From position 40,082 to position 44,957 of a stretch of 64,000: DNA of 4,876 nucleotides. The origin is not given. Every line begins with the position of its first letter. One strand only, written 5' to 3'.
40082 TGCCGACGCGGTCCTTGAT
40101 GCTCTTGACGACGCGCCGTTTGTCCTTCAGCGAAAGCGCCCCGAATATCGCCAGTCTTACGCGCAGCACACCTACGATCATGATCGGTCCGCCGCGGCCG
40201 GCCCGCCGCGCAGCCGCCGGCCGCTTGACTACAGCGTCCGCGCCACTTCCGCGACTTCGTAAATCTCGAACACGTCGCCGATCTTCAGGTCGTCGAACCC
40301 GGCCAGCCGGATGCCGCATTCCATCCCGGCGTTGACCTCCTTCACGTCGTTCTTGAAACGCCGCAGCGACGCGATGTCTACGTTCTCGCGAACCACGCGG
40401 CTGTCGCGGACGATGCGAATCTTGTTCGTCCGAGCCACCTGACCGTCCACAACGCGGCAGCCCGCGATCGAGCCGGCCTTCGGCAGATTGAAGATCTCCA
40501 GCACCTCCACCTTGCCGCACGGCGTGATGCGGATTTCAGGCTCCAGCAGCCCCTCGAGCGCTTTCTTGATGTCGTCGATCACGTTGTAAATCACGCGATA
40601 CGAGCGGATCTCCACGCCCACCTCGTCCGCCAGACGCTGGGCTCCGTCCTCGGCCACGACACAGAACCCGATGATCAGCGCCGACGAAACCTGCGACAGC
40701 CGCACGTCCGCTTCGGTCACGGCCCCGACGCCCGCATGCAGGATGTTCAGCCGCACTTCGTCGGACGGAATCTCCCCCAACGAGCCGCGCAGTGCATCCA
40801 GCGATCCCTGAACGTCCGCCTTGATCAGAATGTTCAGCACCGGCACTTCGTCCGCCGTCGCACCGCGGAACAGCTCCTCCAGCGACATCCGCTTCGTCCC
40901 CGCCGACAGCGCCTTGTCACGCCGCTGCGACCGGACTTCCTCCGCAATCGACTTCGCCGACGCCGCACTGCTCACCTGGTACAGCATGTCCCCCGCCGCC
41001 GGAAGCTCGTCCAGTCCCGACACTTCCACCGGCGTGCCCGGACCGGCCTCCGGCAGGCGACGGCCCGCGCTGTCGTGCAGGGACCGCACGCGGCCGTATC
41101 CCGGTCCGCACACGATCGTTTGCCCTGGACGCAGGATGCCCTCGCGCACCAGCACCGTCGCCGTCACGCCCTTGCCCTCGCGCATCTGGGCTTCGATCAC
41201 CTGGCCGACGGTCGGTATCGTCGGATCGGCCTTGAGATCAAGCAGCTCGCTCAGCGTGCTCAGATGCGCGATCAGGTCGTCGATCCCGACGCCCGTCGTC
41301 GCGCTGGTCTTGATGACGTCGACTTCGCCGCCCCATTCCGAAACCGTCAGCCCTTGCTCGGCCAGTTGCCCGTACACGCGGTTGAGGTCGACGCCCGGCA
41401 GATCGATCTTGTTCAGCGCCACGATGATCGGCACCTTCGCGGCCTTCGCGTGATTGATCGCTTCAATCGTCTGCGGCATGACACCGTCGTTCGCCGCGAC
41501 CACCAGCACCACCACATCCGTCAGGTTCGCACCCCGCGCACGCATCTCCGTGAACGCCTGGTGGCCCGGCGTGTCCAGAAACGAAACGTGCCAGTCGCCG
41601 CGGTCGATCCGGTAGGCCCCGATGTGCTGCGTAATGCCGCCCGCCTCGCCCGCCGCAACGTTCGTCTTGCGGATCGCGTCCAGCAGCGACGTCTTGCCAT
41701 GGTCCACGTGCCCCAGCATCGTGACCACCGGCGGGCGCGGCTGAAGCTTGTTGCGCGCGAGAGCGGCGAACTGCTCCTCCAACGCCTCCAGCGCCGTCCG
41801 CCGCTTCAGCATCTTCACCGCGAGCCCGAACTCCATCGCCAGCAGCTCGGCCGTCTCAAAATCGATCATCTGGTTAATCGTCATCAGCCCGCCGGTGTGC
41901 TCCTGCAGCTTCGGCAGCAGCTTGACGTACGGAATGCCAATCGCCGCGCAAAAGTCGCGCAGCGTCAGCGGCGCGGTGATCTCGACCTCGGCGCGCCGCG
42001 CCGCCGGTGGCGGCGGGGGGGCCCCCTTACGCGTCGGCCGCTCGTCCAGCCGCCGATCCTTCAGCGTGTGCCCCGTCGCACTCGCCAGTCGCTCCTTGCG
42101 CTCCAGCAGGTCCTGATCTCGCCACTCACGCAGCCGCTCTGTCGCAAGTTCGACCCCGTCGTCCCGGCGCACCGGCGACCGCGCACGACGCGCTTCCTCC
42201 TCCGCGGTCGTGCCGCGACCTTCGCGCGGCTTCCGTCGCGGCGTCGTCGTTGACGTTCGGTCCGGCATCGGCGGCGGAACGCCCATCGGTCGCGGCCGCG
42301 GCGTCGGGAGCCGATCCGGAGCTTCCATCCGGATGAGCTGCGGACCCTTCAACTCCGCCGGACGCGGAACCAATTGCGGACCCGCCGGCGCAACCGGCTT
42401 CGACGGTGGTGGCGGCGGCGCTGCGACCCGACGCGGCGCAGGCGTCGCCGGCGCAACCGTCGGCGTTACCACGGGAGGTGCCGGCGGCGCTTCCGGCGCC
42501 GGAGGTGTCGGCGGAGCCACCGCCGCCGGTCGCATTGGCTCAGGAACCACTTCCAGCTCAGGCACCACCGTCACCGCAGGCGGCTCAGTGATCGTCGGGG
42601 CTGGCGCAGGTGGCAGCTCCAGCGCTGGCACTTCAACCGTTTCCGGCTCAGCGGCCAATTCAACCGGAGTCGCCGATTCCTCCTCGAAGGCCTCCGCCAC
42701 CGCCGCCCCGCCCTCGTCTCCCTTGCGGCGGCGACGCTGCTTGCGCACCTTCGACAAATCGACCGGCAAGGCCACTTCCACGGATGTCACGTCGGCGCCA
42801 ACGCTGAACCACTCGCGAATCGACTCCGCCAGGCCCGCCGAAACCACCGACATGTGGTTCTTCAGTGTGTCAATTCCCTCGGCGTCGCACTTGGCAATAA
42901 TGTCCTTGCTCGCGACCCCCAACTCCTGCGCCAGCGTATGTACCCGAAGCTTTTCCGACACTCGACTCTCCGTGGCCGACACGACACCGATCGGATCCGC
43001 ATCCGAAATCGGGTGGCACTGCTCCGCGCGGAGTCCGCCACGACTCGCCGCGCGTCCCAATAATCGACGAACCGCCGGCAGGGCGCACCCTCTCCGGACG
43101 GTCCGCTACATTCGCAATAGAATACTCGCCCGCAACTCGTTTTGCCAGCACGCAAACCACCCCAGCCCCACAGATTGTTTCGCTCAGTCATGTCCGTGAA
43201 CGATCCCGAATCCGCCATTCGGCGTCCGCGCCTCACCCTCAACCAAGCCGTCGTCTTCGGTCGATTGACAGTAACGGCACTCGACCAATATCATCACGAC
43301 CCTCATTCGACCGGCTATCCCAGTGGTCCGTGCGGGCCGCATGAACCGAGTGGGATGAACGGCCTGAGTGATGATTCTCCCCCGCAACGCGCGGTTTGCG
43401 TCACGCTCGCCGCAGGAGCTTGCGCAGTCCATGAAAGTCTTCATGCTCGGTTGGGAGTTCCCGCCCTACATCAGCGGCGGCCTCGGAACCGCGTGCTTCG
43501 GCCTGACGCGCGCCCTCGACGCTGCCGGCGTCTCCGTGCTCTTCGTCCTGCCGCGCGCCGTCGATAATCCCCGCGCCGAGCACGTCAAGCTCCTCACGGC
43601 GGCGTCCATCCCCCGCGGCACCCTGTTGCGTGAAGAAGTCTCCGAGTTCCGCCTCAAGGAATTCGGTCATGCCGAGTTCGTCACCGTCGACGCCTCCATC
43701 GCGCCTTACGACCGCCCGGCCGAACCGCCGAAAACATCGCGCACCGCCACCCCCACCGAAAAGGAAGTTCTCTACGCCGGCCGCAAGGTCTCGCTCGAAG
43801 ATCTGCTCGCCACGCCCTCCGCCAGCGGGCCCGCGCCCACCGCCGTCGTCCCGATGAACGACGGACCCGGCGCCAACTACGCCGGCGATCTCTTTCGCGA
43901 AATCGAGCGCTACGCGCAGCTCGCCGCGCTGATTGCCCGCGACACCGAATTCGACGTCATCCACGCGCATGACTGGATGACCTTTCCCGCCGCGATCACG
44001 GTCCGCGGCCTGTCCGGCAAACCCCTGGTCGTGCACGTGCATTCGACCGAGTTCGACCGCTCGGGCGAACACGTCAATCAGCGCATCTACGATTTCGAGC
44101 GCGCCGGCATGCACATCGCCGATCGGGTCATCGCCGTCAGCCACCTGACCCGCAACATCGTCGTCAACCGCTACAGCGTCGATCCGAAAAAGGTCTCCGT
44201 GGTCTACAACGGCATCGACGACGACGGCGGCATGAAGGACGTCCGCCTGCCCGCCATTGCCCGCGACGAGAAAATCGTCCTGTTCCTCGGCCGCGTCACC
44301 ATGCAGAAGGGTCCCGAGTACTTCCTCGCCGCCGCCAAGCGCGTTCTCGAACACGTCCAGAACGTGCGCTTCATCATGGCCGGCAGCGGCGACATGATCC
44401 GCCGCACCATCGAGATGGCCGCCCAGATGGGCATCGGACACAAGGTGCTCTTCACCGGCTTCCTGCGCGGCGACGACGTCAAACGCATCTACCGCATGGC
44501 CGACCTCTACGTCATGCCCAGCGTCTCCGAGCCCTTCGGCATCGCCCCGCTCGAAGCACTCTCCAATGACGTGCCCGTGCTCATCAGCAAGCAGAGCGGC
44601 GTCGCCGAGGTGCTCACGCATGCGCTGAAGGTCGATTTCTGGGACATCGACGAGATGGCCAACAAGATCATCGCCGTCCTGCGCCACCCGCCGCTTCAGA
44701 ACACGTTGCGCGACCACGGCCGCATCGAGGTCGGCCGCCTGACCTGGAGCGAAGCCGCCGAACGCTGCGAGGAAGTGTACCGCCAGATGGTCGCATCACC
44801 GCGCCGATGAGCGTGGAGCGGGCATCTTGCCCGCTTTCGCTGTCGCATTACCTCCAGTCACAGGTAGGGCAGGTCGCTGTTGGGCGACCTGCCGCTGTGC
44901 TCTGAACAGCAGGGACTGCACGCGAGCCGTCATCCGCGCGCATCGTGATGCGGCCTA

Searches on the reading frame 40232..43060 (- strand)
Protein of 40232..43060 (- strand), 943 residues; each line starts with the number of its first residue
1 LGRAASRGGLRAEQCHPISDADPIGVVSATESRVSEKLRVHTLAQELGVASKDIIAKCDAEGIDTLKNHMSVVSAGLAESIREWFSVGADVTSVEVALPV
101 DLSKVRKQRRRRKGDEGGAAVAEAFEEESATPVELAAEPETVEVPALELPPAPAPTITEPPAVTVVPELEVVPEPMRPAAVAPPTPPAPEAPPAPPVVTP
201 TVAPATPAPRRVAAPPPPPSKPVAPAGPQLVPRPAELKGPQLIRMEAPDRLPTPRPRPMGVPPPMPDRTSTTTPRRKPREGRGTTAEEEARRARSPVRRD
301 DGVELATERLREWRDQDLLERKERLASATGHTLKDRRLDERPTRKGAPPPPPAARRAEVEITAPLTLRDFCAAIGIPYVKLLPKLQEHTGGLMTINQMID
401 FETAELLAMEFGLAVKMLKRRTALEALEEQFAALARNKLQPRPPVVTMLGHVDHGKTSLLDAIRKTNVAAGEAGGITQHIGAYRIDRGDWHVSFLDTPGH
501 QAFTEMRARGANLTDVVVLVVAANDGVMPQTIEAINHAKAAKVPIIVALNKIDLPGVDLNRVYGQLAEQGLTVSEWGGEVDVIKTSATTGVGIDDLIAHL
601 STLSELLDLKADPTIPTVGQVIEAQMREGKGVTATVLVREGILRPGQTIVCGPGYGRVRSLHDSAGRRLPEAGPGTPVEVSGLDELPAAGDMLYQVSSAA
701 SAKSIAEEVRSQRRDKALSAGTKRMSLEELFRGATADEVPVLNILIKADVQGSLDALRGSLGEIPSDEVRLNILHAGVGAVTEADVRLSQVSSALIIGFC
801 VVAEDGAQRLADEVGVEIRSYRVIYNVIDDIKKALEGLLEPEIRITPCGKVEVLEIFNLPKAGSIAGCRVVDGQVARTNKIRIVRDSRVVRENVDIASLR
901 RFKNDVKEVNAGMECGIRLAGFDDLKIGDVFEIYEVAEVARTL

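Call 49: search_protein_families(library=pfam, proteins=[window:40232-43060:-], max_evalue=0.0001)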
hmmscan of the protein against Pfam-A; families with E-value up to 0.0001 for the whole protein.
window:40232-43060:- (943 aa): 7 families
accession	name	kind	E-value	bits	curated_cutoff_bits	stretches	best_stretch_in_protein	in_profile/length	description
PF00009.33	GTP_EFTU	-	3.4e-35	121.8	26.5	1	446-601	6-183/188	Elongation factor Tu GTP binding domain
PF11987.13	IF-2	-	6e-35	120.1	27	1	721-832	6-117/117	Translation-initiation factor 2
PF22042.2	EF-G_D2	-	4.8e-22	78.3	27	1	618-695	3-83/84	Elongation factor G domain 2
PF04760.21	IF2_N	-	6.6e-15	55.1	25.3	1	36-83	2-48/53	Translation initiation factor IF-2, N-terminal region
PF03144.31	GTP_EFTU_D2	-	5.7e-13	49.5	30.3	1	863-931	1-72/73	Elongation factor Tu domain 2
PF01926.29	MMR_HSR1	-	2.3e-10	41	21.9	1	446-551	2-113/113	50S ribosome-binding GTPase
PF00025.27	Arf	-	8.7e-06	25.8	22.3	1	446-601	17-171/174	ADP-ribosylation factor family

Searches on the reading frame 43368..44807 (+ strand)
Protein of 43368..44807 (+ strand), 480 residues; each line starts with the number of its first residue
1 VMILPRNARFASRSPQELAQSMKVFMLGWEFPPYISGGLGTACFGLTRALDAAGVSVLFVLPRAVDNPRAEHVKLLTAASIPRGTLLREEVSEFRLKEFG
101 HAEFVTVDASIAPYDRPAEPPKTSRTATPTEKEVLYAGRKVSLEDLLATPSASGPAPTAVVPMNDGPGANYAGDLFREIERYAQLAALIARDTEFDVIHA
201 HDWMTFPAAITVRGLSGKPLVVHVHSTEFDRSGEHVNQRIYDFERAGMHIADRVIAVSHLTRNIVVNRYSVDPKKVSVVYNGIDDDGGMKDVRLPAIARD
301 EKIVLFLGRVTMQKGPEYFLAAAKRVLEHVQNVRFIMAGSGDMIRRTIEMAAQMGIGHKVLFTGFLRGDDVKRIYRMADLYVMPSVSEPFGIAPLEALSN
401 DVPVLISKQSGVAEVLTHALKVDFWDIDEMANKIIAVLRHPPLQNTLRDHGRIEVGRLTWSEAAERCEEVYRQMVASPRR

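Call 49: search_protein_families(library=pfam, proteins=[window:43368-44807:+], max_evalue=0.0001)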
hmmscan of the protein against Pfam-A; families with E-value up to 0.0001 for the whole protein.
window:43368-44807:+ (480 aa): 7 families
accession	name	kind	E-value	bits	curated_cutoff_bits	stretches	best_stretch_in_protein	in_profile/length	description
PF00534.26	Glycos_transf_1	-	1.9e-34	119.1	26.4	1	297-452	11-170/172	Glycosyl transferases group 1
PF13692.12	Glyco_trans_1_4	-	3.4e-28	99.1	27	1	302-439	2-141/142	Glycosyl transferases group 1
PF13439.12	Glyco_transf_4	-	3.6e-25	89.4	28.5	1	177-286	56-169/170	Glycosyltransferase Family 4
PF20706.3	GT4-conflict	-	3.1e-22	79.6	26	1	192-423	79-327/385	Family 4 Glycosyltransferase in conflict systems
PF13579.12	Glyco_trans_4_4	-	1e-19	71.8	29.7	1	155-282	39-158/158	Glycosyl transferase 4-like domain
PF08323.17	Glyco_transf_5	-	5.6e-17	62.7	22.7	2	183-261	115-220/239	Starch synthase catalytic domain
PF13524.12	Glyco_trans_1_2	-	6.9e-05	23.3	25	0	321-455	7-129/144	Glycosyl transferase-like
